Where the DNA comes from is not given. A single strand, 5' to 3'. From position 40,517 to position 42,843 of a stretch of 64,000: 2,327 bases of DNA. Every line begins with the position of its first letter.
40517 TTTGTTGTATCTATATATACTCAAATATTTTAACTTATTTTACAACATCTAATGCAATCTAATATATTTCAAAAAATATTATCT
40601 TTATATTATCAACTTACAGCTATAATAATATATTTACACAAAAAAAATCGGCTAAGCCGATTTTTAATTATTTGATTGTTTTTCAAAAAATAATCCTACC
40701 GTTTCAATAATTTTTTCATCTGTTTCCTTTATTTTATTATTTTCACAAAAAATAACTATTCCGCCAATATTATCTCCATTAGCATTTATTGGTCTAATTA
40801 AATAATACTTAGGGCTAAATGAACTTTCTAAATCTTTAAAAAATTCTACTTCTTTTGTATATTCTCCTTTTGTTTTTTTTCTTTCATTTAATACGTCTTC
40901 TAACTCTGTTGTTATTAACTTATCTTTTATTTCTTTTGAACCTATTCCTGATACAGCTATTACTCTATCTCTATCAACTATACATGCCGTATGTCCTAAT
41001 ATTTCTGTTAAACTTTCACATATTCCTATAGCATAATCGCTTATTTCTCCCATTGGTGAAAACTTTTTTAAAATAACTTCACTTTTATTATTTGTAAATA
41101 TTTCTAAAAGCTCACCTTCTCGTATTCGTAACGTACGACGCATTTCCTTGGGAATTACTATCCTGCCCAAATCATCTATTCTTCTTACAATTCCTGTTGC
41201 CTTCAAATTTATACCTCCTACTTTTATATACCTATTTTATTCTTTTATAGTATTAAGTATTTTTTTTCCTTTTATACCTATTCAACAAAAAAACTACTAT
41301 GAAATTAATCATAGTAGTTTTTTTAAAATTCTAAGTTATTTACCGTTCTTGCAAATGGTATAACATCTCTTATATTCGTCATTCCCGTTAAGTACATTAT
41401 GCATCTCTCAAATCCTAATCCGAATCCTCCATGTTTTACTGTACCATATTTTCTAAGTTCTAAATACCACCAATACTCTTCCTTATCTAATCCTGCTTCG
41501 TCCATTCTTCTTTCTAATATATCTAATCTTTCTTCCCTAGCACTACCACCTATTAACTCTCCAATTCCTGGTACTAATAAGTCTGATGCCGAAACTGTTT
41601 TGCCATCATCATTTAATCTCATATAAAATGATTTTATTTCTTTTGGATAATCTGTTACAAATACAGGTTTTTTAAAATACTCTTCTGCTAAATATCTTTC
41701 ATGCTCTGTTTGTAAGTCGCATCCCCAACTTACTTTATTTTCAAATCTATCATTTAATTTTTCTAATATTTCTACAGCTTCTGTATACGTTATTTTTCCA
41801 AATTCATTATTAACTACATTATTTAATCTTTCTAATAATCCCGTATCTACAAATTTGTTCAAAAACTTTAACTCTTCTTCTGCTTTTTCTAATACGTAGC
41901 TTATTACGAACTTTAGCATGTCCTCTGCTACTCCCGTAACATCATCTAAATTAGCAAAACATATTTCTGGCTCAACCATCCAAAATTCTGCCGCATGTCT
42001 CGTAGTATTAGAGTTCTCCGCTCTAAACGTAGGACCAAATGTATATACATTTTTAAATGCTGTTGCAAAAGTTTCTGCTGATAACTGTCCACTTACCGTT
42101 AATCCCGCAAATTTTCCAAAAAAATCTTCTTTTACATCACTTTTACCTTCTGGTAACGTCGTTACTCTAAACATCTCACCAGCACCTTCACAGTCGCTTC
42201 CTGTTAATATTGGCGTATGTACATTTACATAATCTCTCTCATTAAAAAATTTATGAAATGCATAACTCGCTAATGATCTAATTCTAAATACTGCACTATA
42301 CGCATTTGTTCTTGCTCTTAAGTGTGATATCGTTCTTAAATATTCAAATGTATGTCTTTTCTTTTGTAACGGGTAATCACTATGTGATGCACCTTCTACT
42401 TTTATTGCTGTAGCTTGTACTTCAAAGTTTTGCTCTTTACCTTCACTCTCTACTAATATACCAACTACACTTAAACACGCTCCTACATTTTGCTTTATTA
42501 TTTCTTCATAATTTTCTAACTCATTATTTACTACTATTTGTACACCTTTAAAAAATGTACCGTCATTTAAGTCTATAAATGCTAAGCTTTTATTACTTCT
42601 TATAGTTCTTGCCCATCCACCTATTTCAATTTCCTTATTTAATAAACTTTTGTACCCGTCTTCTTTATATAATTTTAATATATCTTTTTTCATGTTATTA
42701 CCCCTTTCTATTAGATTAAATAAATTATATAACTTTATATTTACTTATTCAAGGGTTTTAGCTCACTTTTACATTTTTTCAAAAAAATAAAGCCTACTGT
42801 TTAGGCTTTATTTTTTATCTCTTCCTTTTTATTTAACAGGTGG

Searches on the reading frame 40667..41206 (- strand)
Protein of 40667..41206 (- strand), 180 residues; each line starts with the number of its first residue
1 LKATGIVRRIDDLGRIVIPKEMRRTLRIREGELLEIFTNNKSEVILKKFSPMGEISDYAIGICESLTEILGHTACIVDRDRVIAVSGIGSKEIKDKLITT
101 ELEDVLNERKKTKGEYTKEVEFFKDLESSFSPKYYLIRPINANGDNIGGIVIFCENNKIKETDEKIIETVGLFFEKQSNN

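Call 100: search_protein_families(library=pfam, proteins=[window:40667-41206:-], max_evalue=1e-8)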
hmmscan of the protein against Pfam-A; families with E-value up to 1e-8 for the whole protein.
window:40667-41206:- (180 aa): 2 families
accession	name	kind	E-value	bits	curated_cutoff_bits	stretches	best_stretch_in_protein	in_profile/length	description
PF15714.11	SpoVT_C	-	2.1e-26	92.9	27.5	1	54-177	1-126/128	Stage V sporulation protein T C-terminal, transcription factor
PF04014.23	MazE_antitoxin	-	1.2e-09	38.3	24.7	1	7-48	1-42/48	Antidote-toxin recognition MazE, bacterial antitoxin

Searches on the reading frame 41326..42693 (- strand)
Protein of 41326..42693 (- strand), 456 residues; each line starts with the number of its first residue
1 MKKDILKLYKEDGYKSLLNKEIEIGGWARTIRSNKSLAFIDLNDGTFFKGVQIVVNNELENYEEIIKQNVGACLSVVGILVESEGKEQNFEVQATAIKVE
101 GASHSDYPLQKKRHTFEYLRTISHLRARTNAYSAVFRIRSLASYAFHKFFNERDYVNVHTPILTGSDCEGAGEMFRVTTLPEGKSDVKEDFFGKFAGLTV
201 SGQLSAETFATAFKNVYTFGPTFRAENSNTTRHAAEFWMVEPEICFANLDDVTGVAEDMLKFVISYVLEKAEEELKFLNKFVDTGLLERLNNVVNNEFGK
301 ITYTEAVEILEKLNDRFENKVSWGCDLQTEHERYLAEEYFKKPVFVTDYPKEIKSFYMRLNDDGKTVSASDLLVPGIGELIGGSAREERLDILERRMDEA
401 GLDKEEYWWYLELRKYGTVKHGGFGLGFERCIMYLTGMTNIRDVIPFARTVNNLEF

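Call 76: search_protein_families(library=ncbifam, proteins=[window:41326-42693:-], max_evalue=1e-50)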
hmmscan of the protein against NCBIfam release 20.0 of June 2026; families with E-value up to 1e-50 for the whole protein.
window:41326-42693:- (456 aa): 4 families
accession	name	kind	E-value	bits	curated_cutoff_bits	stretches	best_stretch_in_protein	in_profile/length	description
NF003037.0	PRK03932.1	equivalog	2.6e-198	659.6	414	1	15-456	12-451/451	asparagine--tRNA ligase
TIGR00457.1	asnS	equivalog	7.9e-188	624.9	342.6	1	15-456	12-455/455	asparagine--tRNA ligase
NF003483.0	PRK05159.1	equivalog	3.9e-79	266.6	353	1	12-454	10-436/438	aspartate--tRNA(Asn) ligase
TIGR00458.1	aspS_nondisc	equivalog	2e-60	205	368.4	1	19-452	12-424/428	aspartate--tRNA(Asn) ligase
